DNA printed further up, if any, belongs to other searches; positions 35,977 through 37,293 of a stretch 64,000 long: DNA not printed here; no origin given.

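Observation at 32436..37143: Tetrad of miniature M16 (pitrilysin)-like paralogs in two overlapping pairs, with only one member keeping the HxxEH zinc site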

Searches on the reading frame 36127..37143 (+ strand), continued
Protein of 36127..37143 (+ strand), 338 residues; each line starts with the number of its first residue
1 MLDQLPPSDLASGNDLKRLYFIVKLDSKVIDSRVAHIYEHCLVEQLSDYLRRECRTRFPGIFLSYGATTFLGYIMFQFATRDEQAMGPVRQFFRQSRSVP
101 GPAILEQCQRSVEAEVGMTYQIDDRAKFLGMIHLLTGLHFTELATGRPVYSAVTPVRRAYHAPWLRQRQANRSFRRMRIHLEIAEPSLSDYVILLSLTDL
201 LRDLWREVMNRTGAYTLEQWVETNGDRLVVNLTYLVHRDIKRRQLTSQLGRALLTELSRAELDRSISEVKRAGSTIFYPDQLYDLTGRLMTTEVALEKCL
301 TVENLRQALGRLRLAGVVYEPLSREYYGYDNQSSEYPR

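Call 37: find_encoding_contigs(protein=P0043, flank=8000, max_places=4)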
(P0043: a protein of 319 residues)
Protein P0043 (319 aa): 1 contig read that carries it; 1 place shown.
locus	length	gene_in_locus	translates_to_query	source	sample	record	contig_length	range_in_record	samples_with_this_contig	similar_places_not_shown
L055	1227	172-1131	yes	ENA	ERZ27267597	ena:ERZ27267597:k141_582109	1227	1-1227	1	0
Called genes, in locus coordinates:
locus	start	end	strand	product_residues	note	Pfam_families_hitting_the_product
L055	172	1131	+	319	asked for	-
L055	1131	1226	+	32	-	?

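Call 38: find_homologous_proteins(query=A4, max_evalue=0.001)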
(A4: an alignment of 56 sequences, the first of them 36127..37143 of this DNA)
Query A4 (56 sequences) (338 aa, profile of the alignment): 24 proteins with E <= 0.001 among 7349 candidates.
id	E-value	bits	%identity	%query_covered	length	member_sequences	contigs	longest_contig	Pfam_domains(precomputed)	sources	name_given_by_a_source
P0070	1.8e-81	292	30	14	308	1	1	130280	-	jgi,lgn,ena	-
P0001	6.9e-68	247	96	100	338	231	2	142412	-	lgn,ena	-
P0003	3.3e-67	245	92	97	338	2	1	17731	-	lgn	-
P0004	1.1e-66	243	89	100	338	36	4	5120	-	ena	-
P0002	2.3e-65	239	90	100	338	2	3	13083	-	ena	-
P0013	1.8e-64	236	70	100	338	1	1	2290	-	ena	-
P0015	1.0e-63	233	69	100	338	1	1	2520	-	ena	-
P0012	3.9e-63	231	69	100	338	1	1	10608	-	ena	-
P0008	4.8e-63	231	72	100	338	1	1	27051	-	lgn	-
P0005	8.8e-63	230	87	98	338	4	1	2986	-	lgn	-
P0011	1.5e-62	229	71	97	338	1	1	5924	-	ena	-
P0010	2.3e-62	229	71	98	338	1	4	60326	-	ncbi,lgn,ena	-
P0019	3.8e-62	228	67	100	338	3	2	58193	-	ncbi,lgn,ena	-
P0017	5.9e-62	227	68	100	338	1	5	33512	-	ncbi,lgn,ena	-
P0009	6.1e-62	227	71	100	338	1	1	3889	-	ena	-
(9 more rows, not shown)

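Call 39: find_encoding_contigs(protein=P0070, flank=10000, max_places=3)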
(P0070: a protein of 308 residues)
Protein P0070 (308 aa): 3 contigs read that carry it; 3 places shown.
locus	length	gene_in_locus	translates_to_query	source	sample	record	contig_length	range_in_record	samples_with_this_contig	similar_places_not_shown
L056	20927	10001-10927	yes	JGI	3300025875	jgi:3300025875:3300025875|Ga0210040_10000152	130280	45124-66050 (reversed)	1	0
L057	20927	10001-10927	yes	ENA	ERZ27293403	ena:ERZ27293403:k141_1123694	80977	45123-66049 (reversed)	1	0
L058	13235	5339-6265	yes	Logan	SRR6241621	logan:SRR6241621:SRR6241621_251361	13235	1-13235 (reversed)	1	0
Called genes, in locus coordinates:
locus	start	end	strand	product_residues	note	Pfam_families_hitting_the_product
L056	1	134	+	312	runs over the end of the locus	PF00149:Metallophos (weak)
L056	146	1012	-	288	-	PF04536:TPM_phosphatase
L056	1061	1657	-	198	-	PF04011:LemA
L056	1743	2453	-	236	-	PF20108:DUF6498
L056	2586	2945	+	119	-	PF01381:HTH_3 (faint), PF13560:HTH_31 (weak)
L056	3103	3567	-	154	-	-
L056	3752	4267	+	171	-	-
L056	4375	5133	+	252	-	-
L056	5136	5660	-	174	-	PF00293:NUDIX, PF22327:Nudt16-like (faint)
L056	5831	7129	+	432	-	-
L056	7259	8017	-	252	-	PF02588:YitT_membrane, PF10035:DUF2179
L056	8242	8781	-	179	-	-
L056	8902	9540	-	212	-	PF00702:Hydrolase, PF13419:HAD_2, PF12710:HAD (weak), PF13242:Hydrolase_like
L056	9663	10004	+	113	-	-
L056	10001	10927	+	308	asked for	-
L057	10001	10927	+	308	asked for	-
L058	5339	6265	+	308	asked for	-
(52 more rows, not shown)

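Call 41: find_encoding_contigs(protein=P0026, flank=8000, max_places=3)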
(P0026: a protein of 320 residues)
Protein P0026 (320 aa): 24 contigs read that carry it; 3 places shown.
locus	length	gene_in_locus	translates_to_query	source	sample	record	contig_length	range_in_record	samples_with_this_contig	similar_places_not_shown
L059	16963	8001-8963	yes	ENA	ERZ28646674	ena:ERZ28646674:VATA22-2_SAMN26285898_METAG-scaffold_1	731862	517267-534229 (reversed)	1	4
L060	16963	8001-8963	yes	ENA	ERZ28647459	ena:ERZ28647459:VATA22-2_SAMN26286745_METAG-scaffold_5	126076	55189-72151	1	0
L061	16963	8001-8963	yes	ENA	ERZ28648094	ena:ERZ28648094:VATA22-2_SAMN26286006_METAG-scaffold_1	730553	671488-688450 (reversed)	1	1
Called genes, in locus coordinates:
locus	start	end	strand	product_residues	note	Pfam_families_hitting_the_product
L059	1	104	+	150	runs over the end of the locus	-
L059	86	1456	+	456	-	-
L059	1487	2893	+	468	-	PF00565:SNase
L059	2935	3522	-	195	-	-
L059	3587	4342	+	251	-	PF02146:SIR2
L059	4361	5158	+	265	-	-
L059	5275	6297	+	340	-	-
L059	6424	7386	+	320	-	-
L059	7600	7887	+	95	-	-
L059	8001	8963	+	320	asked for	-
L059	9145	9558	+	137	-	PF00164:Ribosom_S12_S23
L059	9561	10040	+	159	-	PF00177:Ribosomal_S7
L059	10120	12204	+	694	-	PF00009:GTP_EFTU, PF03144:GTP_EFTU_D2, PF22042:EF-G_D2, PF14492:EFG_III, PF16658:RF3_C (weak), PF03764:EFG_IV, PF00679:EFG_C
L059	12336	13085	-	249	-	PF01479:S4 (weak), PF00849:PseudoU_synth_2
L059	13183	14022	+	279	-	-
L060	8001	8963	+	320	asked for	-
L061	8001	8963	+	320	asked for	-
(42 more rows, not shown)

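Call 42: find_encoding_contigs(protein=P0031, flank=8000, max_places=3)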
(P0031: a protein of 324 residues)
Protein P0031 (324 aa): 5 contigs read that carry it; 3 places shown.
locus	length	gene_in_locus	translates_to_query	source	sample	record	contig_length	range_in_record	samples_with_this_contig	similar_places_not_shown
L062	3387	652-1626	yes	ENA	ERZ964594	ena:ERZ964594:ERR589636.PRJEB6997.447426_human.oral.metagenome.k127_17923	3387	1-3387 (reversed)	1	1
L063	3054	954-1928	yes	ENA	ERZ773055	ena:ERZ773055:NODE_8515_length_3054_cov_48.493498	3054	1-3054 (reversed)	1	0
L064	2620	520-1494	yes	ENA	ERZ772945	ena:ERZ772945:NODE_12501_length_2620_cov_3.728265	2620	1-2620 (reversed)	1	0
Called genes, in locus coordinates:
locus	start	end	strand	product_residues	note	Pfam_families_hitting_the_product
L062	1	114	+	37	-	?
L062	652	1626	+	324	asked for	-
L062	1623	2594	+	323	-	-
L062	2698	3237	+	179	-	PF01928:CYTH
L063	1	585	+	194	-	?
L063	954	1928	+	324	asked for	-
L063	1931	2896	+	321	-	-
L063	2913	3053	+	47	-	?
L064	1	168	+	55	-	?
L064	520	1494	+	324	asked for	-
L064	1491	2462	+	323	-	-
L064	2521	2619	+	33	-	?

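Call 43: search_protein_families(library=padloc, proteins=[window:36127-37143:+, L008:7185-8681:+], max_evalue=1)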
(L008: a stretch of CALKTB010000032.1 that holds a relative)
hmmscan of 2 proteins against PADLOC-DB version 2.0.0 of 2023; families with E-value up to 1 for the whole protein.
window:36127-37143:+ (338 aa): 0 families

L008:7185-8681:+ (498 aa): 3 families
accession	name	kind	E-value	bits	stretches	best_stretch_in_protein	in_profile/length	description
PDLC02394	pAgo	-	1.3e-23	80.8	1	36-424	58-449/1121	-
PDLC02402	Aga_SIR2-PNTD1-PNTD2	-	1.1e-12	45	1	145-333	303-483/876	Class I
PDLC02418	Aga_SIR2-Kinase-PNTD1-PNTD2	-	8.2e-10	35.5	1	183-333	207-361/756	Class I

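Call 44: search_protein_families(library=phrogs, proteins=[window:36127-37143:+], max_evalue=1)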
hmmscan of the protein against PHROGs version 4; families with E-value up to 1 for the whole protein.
window:36127-37143:+ (338 aa): 1 family
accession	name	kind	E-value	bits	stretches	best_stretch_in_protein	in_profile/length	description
phrog_5504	-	unknown function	0.071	14.1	1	209-233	20-44/74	-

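Call 48: find_encoding_contigs(protein=P0037, flank=6000, max_places=3)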
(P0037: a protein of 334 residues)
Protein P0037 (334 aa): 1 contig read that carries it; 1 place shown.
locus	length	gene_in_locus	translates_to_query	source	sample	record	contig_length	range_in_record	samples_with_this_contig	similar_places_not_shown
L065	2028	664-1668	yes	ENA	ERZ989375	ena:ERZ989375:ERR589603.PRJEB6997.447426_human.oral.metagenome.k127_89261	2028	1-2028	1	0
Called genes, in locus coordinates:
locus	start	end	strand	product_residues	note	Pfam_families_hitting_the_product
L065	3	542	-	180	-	?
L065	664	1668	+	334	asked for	-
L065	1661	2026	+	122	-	?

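Call 49: find_encoding_contigs(protein=P0027, flank=6000, max_places=3)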
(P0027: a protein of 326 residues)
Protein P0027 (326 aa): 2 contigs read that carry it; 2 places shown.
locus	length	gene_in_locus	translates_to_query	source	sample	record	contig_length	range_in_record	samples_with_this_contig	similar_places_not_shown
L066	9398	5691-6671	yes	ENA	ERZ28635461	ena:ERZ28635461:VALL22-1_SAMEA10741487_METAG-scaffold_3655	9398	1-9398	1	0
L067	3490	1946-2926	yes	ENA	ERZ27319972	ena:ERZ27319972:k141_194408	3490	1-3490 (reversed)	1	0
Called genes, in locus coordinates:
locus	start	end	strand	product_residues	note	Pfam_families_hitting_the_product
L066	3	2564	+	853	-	?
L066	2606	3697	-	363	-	PF19830:DUF6311, PF25853:DUF6311_C (weak)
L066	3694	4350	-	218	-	-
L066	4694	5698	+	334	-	-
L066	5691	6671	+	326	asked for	-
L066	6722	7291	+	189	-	PF01368:DHH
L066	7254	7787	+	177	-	-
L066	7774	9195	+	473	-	-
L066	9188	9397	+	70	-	?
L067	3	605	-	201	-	?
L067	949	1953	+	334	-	-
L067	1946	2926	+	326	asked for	-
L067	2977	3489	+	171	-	?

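Call 50: find_encoding_contigs(protein=P0035, flank=6000, max_places=3)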
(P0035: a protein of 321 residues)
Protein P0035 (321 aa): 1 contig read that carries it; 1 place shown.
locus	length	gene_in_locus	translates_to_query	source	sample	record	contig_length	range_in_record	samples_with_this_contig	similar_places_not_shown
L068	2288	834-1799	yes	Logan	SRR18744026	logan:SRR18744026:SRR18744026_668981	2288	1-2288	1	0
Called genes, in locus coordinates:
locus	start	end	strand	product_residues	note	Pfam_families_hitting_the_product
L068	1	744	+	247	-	?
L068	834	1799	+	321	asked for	-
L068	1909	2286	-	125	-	?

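Call 63: find_related_loci(query=A5, collection=metagenome_contigs, flank=6000)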
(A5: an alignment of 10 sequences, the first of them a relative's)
Query A5 (319 aa) in metagenome_contigs; peptide patterns used: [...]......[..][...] (x = any residue, [..] = any of these).
244 stretches matched a pattern; 9 encode a relative of the query (tblastn E <= 1e-3); 9 distinct loci.
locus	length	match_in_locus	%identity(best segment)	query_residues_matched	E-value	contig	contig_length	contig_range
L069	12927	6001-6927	36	8-318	1e-60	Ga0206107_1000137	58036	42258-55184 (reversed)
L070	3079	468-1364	30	6-307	4e-41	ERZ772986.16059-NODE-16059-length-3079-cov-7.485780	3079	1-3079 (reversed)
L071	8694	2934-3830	30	6-307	5e-41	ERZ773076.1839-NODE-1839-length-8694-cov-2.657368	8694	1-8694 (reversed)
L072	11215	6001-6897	30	6-307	5e-41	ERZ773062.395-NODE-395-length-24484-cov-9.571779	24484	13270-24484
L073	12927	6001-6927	25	1-312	1e-18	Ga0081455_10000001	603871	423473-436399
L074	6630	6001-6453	27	6-161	1e-12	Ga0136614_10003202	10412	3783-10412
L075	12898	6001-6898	28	6-307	1e-10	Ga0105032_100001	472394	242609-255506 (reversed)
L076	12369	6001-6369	25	22-136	4e-5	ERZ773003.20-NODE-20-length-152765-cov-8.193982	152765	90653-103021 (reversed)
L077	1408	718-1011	29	22-119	4e-5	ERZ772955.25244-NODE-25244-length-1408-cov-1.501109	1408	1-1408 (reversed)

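Call 64: find_related_loci(query=A5, collection=viral_contigs, flank=6000)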
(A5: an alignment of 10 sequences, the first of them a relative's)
Query A5 (319 aa) in viral_contigs; peptide patterns used: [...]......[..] (x = any residue, [..] = any of these).
14 stretches matched a pattern, but none encodes a relative of the query by tblastn (E <= 1e-3).

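Call 83: predict_structure(alignment_id=A4)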
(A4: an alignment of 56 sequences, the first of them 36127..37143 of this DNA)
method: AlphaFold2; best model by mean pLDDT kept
length: 338 residues; sequences in the alignment: 56
mean_pLDDT: 88.0   pTM: 0.88
mean pLDDT of the five models: 88.0, 87.6, 87.3, 87.1, 86.5
residues with pLDDT >= 90: 227; 70-90: 70; 50-70: 25; < 50: 16
segments of 3 or more residues with pLDDT < 50: 1-6, 330-338
pLDDT, mean of each block of 10 residues (from residue 1): 46 77 94 97 96 91 91 92 91 95 97 96 98 98 79 66 96 97 95 88 92 94 94 97 95 90 88 68 83 88 95 97 80 43
secondary structure, 60 per line:
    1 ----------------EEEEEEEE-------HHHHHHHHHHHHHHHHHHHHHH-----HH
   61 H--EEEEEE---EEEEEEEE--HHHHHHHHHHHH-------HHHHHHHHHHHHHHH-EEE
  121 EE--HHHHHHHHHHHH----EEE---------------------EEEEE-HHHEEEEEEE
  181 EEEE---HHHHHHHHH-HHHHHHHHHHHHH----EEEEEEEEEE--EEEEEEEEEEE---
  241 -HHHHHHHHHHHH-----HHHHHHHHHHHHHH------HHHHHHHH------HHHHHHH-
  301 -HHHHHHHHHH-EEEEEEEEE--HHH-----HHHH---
elements in order: E17-24 H32-53 E64-69 E73-80 H83-94 H102-116 E118-122 H125-136 E141-143 E165-169 E174-184 H188-196 H198-210 E215-224 E227-237 H242-253 H259-272 H279-286 H293-299 H302-311 E313-321 H332-335

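Call 85: fold_search(model_id=the predicted structure, library=pdb)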
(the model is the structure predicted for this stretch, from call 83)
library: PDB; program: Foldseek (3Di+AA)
matches with E <= 10: 1122; with E <= 0.001: 228
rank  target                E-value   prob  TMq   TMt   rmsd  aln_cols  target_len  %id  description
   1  8zno_A                1.3e-06  1.00  0.33  0.26  17.2       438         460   11  Cryo-EM structure of Arachis hypogaea bc1 complex (released 2025-06-04)
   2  8ab6_B                1.5e-06  1.00  0.32  0.28  16.0       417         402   14  Complex III2 from Yarrowia lipolytica, combined datasets, consensus refinement (released 2023-01-11)
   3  5euf_B                2.0e-06  1.00  0.30  0.25  15.7       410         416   12  The crystal structure of a protease from Helicobacter pylori (released 2015-12-02)
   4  8ic2_Ab               2.1e-06  1.00  0.31  0.26  16.3       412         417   10  Respiratory complex CI:CIII2, type I, PERK -/- mouse under cold temperature (released 2024-09-18)
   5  8iao_Ab               3.0e-06  1.00  0.31  0.27  16.2       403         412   10  Respiratory complex CI:CIII2, type I, Wild type mouse under thermoneutral temperature (released 2024-09-18)
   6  5wob_E                3.0e-06  1.00  0.28  0.12  14.7       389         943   12  Crystal Structure Analysis of Fab1-Bound Human Insulin Degrading Enzyme (IDE) in Complex with Insulin (released 2018-04-18)
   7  8zo8_QA               3.5e-06  1.00  0.31  0.26  16.5       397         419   10  Respirasome open state 3 in presence of metformin (SC-MetO3) (released 2025-11-19)
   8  5wob_G                3.5e-06  1.00  0.31  0.13  14.9       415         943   12  Crystal Structure Analysis of Fab1-Bound Human Insulin Degrading Enzyme (IDE) in Complex with Insulin (released 2018-04-18)
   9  5euf_A                3.7e-06  1.00  0.30  0.26  16.1       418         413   11  The crystal structure of a protease from Helicobacter pylori (released 2015-12-02)
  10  7rze_A                3.7e-06  1.00  0.25  0.11  14.8       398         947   12  Insulin Degrading Enzyme pO/pC (released 2022-08-31)
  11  8ic2_AB               3.9e-06  1.00  0.31  0.26  16.3       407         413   11  Respiratory complex CI:CIII2, type I, PERK -/- mouse under cold temperature (released 2024-09-18)
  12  8ib9_AB               4.1e-06  1.00  0.33  0.28  16.1       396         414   11  Respiratory complex CI:CIII2, type IB, Wild type mouse under cold temperature (released 2024-09-18)
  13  7y8u_F                4.4e-06  1.00  0.27  0.27  15.8       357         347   11  Crystal structure of AlbEF homolog from Quasibacillus thermotolerans (released 2022-10-12)
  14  7v4y_A                4.4e-06  1.00  0.25  0.22  16.0       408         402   13  TTHA1264/TTHA1265 complex (released 2022-06-29)
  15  8ib9_Ab               4.6e-06  1.00  0.31  0.26  16.7       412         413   11  Respiratory complex CI:CIII2, type IB, Wild type mouse under cold temperature (released 2024-09-18)
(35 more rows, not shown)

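Call 88: fold_search(model_id=the predicted structure, library=viral)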
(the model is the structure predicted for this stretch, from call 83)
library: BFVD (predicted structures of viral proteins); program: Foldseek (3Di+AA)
matches with E <= 10: 886; with E <= 0.001: 12
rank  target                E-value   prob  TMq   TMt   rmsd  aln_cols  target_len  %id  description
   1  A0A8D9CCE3            1.3e-07  1.00  0.29  0.26  16.6       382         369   11  Putative zinc protease [uncultured marine phage]
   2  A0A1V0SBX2            4.0e-06  1.00  0.28  0.12  17.4       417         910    8  Zn-dependent peptidase [Catovirus CTV1]
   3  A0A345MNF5            4.2e-06  1.00  0.28  0.24  14.7       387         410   10  (no name in the UniProt tables at hand)
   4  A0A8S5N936            7.5e-06  1.00  0.27  0.21  16.6       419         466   12  Putative Zn-dependent peptidase (Fragment) [Podoviridae sp. ctAmM4]
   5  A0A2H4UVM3            1.0e-05  1.00  0.33  0.14  16.3       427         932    8  Peptidase M16 [Bodo saltans virus]
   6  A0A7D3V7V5            1.3e-05  1.00  0.25  0.10  18.3       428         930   10  Peptidase M16 [Fadolivirus FV1/VV64]
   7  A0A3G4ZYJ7            2.0e-05  1.00  0.26  0.11  17.5       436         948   10  Insulysin, insulin-degrading enzyme [Gaeavirus sp.]
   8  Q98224                1.0e-04  0.99  0.24  0.15  15.7       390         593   14  Probable metalloendopeptidase G1-type [Molluscum contagiosum virus subtype 1]
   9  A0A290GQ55            1.1e-04  0.97  0.22  0.17  15.3       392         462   11  Metalloendopeptidase OPG085 [Cowpox virus]
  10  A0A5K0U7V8            3.2e-04  0.99  0.29  0.11  17.8       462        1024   11  Insulin-degrading enzyme-like 1, peroxisomal [Yasminevirus sp. GU-2018]
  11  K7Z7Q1                7.4e-04  0.99  0.24  0.24  16.6       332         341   11  Putative zinc protease [Megavirus courdo11]
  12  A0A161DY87            9.7e-04  0.80  0.19  0.24  18.7       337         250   10  E4 ORF4 [Bat mastadenovirus WIV9]
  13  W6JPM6                2.9e-03  0.89  0.26  0.16  20.5       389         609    9  Putative vaccinia G1L metaloprotease [Alphaentomopoxvirus acuprea]
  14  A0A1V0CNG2            4.0e-03  0.47  0.17  0.18  19.4       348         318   11  (no name in the UniProt tables at hand)
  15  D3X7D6                6.7e-03  0.96  0.16  0.36  11.7       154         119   14  E4 ORFB [bat adenovirus 3]
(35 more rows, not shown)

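Call 99: list_cluster_members(proteins=[P0026, P0029, P0032, P0036, P0043, P0046, P0058, P0070, P0073, P0076])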
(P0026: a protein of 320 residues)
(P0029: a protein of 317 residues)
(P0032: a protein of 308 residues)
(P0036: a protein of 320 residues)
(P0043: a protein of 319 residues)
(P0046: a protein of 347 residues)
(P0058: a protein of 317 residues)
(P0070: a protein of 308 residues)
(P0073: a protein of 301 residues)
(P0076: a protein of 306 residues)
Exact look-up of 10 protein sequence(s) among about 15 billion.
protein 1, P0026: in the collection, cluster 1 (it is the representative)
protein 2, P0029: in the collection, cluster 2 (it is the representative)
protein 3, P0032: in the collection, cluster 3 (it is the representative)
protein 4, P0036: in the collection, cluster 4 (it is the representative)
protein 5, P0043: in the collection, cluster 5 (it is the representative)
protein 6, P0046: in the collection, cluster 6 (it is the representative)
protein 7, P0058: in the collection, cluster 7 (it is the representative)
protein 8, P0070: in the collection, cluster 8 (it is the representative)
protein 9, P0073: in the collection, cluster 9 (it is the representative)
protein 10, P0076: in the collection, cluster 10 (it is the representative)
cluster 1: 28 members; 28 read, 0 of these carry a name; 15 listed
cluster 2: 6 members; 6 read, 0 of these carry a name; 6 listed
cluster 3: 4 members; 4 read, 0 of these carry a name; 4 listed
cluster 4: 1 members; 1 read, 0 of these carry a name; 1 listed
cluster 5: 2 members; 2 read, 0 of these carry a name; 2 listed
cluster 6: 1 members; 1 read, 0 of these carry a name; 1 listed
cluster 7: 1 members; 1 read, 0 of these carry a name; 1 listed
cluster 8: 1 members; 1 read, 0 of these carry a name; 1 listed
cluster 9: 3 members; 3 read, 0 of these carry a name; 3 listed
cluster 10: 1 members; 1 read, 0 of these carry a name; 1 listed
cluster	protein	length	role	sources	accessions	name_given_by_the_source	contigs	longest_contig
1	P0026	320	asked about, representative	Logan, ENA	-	-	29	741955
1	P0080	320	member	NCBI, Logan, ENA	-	-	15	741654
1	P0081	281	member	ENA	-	-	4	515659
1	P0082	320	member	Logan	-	-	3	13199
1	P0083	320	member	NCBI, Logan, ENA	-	-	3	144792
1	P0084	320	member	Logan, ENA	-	-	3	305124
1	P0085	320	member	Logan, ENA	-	-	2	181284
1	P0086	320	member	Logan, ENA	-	-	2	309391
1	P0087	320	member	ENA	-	-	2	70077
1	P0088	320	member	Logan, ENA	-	-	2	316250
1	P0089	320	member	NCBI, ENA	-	-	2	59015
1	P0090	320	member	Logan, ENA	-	-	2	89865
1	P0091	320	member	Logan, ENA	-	-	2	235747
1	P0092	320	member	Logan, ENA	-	-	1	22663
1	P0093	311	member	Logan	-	-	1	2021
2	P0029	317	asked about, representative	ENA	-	-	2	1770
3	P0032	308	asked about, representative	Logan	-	-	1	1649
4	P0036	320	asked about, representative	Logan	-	-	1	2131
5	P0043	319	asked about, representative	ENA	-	-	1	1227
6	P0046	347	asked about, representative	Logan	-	-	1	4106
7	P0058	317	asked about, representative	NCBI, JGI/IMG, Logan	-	-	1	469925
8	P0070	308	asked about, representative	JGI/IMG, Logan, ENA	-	-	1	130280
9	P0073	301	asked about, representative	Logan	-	-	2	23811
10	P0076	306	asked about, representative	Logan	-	-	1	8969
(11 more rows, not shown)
